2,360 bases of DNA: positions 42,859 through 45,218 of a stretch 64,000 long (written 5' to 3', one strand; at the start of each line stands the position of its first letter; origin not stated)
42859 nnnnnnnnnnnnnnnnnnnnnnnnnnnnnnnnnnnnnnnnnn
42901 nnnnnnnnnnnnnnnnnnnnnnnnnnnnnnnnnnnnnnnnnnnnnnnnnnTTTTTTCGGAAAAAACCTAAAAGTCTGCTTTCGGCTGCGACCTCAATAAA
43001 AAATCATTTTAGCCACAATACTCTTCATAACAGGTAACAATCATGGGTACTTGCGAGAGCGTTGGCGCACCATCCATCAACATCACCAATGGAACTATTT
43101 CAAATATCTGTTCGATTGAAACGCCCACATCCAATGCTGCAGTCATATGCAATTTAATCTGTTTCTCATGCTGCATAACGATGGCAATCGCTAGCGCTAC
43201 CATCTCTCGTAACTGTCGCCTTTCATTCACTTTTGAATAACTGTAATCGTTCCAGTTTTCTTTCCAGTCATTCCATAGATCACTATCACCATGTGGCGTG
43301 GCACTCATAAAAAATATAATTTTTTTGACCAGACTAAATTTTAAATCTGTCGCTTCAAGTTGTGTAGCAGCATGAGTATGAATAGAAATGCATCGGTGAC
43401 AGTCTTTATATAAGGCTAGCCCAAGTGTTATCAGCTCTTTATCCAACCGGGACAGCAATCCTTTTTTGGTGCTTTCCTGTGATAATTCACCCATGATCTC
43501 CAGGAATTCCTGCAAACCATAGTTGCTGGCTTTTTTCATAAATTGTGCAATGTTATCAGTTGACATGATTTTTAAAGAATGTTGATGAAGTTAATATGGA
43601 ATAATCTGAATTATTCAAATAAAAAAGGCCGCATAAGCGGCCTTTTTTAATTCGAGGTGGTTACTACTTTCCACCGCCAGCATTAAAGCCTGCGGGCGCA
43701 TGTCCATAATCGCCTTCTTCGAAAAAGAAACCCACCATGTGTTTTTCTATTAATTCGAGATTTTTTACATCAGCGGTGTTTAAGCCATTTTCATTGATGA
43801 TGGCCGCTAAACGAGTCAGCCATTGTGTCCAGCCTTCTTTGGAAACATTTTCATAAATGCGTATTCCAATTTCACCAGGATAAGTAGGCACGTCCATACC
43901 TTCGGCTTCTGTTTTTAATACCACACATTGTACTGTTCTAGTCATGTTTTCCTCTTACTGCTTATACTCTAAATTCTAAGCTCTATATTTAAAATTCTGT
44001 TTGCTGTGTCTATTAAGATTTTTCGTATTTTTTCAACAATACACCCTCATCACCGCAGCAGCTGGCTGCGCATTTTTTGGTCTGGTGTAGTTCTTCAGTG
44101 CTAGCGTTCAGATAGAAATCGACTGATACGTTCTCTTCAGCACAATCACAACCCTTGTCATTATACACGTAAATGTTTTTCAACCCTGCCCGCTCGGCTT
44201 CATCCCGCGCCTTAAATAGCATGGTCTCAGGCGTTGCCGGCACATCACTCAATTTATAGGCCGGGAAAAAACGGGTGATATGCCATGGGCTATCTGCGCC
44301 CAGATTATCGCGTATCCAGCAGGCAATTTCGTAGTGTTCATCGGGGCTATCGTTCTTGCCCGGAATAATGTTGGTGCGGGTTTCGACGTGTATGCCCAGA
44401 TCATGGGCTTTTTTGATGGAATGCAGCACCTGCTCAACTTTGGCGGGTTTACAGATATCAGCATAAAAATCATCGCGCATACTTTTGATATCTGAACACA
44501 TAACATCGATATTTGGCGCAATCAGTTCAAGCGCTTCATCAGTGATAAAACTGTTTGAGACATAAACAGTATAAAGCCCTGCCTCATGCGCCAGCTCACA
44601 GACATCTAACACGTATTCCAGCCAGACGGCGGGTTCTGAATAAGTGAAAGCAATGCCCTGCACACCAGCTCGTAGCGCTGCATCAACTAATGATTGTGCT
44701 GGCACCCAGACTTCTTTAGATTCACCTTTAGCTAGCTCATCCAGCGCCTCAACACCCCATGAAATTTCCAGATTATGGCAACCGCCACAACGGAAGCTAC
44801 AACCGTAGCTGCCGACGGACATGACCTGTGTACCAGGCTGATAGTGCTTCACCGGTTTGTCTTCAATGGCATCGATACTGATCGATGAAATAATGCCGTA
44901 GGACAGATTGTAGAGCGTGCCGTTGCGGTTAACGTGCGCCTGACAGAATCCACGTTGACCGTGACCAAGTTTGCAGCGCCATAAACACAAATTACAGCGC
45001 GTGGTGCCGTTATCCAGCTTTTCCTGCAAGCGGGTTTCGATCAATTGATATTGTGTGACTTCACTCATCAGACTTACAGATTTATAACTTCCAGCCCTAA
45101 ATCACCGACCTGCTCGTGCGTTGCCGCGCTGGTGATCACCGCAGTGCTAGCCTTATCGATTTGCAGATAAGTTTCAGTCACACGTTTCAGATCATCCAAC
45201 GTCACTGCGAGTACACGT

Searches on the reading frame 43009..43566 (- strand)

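Call 72: search_protein_families(library=pfam, proteins=[window:43009-43566:-], max_evalue=0.00001)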
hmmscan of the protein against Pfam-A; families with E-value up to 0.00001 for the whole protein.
window:43009-43566:- (185 aa): 1 family
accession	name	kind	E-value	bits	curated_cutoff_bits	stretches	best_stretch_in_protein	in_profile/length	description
PF02627.25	CMD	-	4.4e-18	65.5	23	2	117-170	22-75/84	Carboxymuconolactone decarboxylase family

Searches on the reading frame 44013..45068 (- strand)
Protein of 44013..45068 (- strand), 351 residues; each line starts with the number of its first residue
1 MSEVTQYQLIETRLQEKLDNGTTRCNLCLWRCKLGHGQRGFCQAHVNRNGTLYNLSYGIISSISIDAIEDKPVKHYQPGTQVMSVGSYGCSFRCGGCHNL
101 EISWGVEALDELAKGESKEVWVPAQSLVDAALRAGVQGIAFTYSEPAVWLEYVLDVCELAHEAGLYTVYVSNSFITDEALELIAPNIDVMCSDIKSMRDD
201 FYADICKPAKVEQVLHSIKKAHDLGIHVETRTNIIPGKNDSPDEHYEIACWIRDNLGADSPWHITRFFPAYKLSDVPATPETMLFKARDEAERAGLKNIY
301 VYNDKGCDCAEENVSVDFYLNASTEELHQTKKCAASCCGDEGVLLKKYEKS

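Call 72: search_protein_families(library=pfam, proteins=[window:44013-45068:-], max_evalue=0.00001)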
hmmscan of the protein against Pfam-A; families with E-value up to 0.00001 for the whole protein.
window:44013-45068:- (351 aa): 1 family
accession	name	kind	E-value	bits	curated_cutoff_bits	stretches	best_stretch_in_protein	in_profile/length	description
PF04055.27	Radical_SAM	-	9.2e-19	68.7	29.5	1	87-247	4-164/166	Radical SAM superfamily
